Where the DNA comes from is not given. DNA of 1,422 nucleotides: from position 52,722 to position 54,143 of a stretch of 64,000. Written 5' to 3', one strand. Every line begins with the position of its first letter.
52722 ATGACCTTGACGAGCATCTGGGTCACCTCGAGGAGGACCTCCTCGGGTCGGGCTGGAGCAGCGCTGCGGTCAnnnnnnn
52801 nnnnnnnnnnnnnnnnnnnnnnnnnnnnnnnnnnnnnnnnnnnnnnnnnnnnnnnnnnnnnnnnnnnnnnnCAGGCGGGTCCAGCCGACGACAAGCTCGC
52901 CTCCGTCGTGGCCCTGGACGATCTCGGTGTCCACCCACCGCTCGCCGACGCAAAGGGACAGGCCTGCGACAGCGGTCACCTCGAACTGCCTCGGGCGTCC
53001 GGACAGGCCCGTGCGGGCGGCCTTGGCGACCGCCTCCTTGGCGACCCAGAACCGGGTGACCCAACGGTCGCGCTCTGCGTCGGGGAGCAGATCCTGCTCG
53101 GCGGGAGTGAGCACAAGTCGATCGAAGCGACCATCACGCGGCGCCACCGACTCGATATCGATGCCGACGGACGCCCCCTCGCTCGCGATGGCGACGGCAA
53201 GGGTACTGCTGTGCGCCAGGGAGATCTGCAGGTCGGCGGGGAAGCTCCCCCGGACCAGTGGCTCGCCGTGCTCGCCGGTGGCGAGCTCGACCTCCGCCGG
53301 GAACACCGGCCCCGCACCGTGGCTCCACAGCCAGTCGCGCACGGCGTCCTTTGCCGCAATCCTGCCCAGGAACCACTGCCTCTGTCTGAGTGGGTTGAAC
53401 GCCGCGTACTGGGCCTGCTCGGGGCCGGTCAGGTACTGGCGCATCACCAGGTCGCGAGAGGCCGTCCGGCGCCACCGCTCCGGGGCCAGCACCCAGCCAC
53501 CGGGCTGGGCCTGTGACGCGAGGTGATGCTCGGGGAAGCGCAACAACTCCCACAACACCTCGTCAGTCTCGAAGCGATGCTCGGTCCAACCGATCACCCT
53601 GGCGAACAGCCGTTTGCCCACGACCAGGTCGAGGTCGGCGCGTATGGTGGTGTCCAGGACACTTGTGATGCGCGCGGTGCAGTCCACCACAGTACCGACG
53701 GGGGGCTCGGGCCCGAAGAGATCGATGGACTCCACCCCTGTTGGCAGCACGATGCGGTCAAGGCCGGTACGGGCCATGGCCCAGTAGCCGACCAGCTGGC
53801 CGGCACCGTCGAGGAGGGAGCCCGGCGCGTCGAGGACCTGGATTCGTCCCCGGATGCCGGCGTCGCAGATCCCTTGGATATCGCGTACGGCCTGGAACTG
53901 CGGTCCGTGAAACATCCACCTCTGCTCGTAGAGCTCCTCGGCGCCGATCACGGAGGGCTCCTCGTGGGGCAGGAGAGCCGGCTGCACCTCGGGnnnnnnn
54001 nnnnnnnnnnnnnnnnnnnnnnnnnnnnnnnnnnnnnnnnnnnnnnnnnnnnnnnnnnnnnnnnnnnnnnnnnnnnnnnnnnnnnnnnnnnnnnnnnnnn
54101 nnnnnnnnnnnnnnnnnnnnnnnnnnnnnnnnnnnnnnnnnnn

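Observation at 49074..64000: Compact Pfa/PKS-like lipid assembly line with built-in ER and PPTase plus ACP, hydrolase, GT1 and WS/DGAT: candidate pathway for an uncharacterised glycolipid or wax-type lipid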

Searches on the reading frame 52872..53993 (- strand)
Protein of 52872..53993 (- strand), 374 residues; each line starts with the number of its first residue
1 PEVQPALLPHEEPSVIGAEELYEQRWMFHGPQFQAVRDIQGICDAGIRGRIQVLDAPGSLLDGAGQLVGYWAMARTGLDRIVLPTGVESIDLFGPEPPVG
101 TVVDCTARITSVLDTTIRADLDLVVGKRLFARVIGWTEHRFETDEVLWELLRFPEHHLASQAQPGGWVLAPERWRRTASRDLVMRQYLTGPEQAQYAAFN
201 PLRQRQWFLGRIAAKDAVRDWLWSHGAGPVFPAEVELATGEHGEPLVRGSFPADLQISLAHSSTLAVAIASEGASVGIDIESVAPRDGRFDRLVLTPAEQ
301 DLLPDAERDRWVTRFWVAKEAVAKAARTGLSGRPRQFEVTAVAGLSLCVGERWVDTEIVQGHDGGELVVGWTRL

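Call 19: find_related_loci(query=A1, collection=genome_contigs, flank=10000)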
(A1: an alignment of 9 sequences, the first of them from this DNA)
Query A1 (374 aa) in genome_contigs; peptide patterns used: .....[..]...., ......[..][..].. (x = any residue, [..] = any of these).
599 stretches matched a pattern (row limit reached: there are more); 493 encode a relative of the query (tblastn E <= 1e-3); the best 80 are kept; 80 distinct loci.
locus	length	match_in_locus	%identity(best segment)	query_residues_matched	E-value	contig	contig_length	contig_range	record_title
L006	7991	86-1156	49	10-372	5e-106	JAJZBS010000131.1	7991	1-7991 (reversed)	MAG: Actinomycetes bacterium isolate JA1.bin20 NODE_7150_length_7991_cov_3.738428, whole genome shotgun sequence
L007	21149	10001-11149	48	1-372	2e-100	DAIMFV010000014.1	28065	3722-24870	MAG TPA_asm: Acidimicrobiales bacterium isolate CTOTU2458 NODE_737_length_28065_cov_4.344913, whole genome shotgun seque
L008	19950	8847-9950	49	13-372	1e-97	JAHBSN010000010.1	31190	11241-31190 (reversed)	MAG: Actinomycetota bacterium isolate ACE_ACT2 ACT2_10, whole genome shotgun sequence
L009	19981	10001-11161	47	1-374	5e-97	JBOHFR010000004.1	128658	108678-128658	MAG: Pseudonocardiaceae bacterium isolate SE1498_metabat2.bin.2 NODE_4_length_128658_cov_22.930437, whole genome shotgun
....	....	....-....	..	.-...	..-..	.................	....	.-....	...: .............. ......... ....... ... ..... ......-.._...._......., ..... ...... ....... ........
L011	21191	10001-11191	44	1-372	5e-96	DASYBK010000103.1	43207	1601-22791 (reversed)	MAG TPA_asm: Acidobacteriaceae bacterium isolate SMAG_U4905 k141_1286399, whole genome shotgun sequence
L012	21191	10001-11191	44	1-372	1e-95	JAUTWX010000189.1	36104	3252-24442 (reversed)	MAG: Acidobacteriaceae bacterium isolate BP_1 scaffold_8627063, whole genome shotgun sequence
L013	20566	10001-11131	46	8-372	3e-95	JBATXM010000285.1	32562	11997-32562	MAG: Pseudonocardiaceae bacterium isolate MFD04595_ilm_asm_bin5 k127_191240, whole genome shotgun sequence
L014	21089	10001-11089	47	16-371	9e-95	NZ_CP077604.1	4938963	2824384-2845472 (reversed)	Aquihabitans sp. G128 chromosome, complete genome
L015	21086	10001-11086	46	1-342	2e-94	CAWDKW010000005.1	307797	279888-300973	MAG: uncultured Acidimicrobiaceae bacterium isolate MFD09286.bin.1.150 genome assembly, contig: contig_31207, whole geno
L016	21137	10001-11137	47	8-372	1e-94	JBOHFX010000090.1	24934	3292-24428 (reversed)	MAG: Pseudonocardiaceae bacterium isolate M3-B1_metabat2.bin.5 k127_358102, whole genome shotgun sequence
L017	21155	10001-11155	46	1-372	3e-94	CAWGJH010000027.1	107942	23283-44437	MAG: uncultured Actinomycetota bacterium isolate MFD09603.bin.2.80 genome assembly, contig: contig_74793, whole genome s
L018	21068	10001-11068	46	8-362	3e-94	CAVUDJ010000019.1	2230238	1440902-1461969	MAG: uncultured Actinomycetota bacterium isolate MFD02840.bin.1.283 genome assembly, contig: contig_8036, whole genome s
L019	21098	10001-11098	46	11-373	9e-94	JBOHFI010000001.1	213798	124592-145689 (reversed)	MAG: Pseudonocardiaceae bacterium isolate SE1533_metabat2.bin.6 NODE_12_length_213798_cov_11.896509, whole genome shotgu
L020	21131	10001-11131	46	20-372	2e-93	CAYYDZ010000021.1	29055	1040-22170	MAG TPA_asm: uncultured Microthrixaceae bacterium isolate binchicken_co245_310 genome assembly, contig: NODE_1430_length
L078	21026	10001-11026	47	16-349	2e-84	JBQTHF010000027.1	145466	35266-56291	MAG: Actinokineospora sp. isolate SAR301 c_000000045180, whole genome shotgun sequence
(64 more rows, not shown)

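Call 78: find_homologous_proteins(query=L078:6719-11161:+, max_evalue=1e-50)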
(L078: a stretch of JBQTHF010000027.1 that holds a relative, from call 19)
Query L078:6719-11161:+ (1481 aa): 7972 proteins with E <= 1e-50 among 8000 candidates; the best 120 are listed.
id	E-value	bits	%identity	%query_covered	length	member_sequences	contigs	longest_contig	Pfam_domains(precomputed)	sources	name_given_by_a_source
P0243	0.0e+0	3319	100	100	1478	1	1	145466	PF01648.26,PF00109.33,PF14765.13,PF02801.29,PF16197.12,PF00698.27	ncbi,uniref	ncbi:beta-ketoacyl synthase N-terminal-like domain-containing protein [Actinokineospora sp.]|uniref:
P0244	0.0e+0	2425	75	99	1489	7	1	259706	PF01648.26,PF00109.33,PF14765.13,PF00108.30,PF02801.29,PF16197.12,PF00698.27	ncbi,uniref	ncbi:beta-ketoacyl synthase N-terminal-like domain-containing protein [Streptomyces sp. NPDC058405]|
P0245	0.0e+0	2381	74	99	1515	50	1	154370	PF01648.26,PF00109.33,PF14765.13,PF00108.30,PF02801.29,PF16197.12,PF00698.27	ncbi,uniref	ncbi:beta-ketoacyl synthase N-terminal-like domain-containing protein [Streptomyces scopuliridis]|un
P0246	0.0e+0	2379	74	99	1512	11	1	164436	PF01648.26,PF00109.33,PF14765.13,PF00108.30,PF02801.29,PF16197.12,PF00698.27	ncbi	ncbi:beta-ketoacyl synthase N-terminal-like domain-containing protein [Streptomyces sp. NPDC001840]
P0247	0.0e+0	2369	74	99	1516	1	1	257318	PF01648.26,PF00109.33,PF14765.13,PF00108.30,PF02801.29,PF16197.12,PF00698.27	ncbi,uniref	ncbi:beta-ketoacyl synthase N-terminal-like domain-containing protein [Streptomyces sp. NPDC058653]|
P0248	0.0e+0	2358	73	99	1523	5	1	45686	PF01648.26,PF00109.33,PF14765.13,PF00108.30,PF02801.29,PF16197.12,PF00698.27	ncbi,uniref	ncbi:beta-ketoacyl synthase N-terminal-like domain-containing protein [Streptomyces sp. NPDC058595]|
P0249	0.0e+0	2358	72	100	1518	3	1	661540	PF01648.26,PF00109.33,PF14765.13,PF02801.29,PF16197.12,PF00698.27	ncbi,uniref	ncbi:beta-ketoacyl synthase N-terminal-like domain-containing protein [Streptomyces niveus]|uniref:b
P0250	0.0e+0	2356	73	100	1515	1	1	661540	PF01648.26,PF00109.33,PF14765.13,PF02801.29,PF16197.12,PF00698.27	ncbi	ncbi:beta-ketoacyl synthase N-terminal-like domain-containing protein [Streptomyces niveus]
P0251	0.0e+0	2354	73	99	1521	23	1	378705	PF01648.26,PF00109.33,PF14765.13,PF00108.30,PF02801.29,PF16197.12,PF00698.27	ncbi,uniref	ncbi:beta-ketoacyl synthase N-terminal-like domain-containing protein [Streptomyces sp. NPDC058155]|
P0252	0.0e+0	2351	72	99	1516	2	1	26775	PF01648.26,PF00109.33,PF14765.13,PF02801.29,PF16197.12,PF00698.27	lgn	-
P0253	0.0e+0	2350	73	99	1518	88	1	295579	PF01648.26,PF00109.33,PF14765.13,PF02801.29,PF16197.12,PF00698.27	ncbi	ncbi:beta-ketoacyl synthase N-terminal-like domain-containing protein [Streptomyces niveus]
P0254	0.0e+0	2348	73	99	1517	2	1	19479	PF01648.26,PF00109.33,PF14765.13,PF00108.30,PF02801.29,PF16197.12,PF00698.27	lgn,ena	-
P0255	0.0e+0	2345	72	100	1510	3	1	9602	PF01648.26,PF00109.33,PF14765.13,PF00108.30,PF02801.29,PF16197.12,PF00698.27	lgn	-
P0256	0.0e+0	2343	73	99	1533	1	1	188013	PF01648.26,PF00109.33,PF14765.13,PF00108.30,PF02801.29,PF16197.12,PF00698.27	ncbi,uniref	ncbi:beta-ketoacyl synthase N-terminal-like domain-containing protein [Streptomyces sp. NPDC002018]|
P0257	0.0e+0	2339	72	99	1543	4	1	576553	PF01648.26,PF00109.33,PF14765.13,PF00108.30,PF02801.29,PF16197.12,PF00698.27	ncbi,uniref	ncbi:beta-ketoacyl synthase N-terminal-like domain-containing protein [Streptomyces sp. NPDC057137]|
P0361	0.0e+0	2086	66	99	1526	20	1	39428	PF01648.26,PF00109.33,PF14765.13,PF02801.29,PF16197.12,PF00698.27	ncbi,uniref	ncbi:beta-ketoacyl synthase N-terminal-like domain-containing protein [Streptomyces avermitilis]|uni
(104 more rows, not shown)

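Call 79: find_encoding_contigs(protein=P0361, flank=10000, max_places=2)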
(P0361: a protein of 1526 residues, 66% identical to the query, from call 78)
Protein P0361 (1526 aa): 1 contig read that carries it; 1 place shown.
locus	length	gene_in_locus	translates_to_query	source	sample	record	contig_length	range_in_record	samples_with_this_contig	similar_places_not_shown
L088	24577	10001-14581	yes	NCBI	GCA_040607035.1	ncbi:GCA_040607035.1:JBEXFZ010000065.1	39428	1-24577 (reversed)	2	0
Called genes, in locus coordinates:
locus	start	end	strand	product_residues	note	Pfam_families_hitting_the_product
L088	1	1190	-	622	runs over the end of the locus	-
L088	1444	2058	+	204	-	-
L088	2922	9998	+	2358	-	PF00109:ketoacyl-synt, PF02801:Ketoacyl-synt_C, PF16197:KAsynt_C_assoc, PF00698:Acyl_transf_1, PF00550:PP-binding (weak), PF08659:KR, PF00106:adh_short, PF13561:adh_short_C2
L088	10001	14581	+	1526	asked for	PF00109:ketoacyl-synt, PF02801:Ketoacyl-synt_C, PF16197:KAsynt_C_assoc, PF00698:Acyl_transf_1, PF14765:PS-DH (weak), PF01648:ACPS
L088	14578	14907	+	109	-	PF00550:PP-binding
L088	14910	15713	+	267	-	PF00561:Abhydrolase_1, PF12146:Hydrolase_4, PF00975:Thioesterase, PF12697:Abhydrolase_6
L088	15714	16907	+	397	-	PF00201:UDPGT, PF06722:EryCIII-like_C, PF04101:Glyco_tran_28_C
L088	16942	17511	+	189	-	PF00664:ABC_membrane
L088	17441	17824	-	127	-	PF12840:HTH_20, PF01022:HTH_5, PF08279:HTH_11, PF12802:MarR_2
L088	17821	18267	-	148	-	PF08327:AHSA1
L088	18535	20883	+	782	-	PF17678:Glyco_hydro_92N, PF07971:Glyco_hydro_92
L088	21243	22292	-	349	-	PF13599:Pentapeptide_4 (faint), PF00805:Pentapeptide, PF13576:Pentapeptide_3 (faint), PF00805:Pentapeptide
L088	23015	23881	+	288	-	PF08445:FR47 (faint), PF00583:Acetyltransf_1 (weak)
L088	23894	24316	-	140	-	PF01068:DNA_ligase_A_M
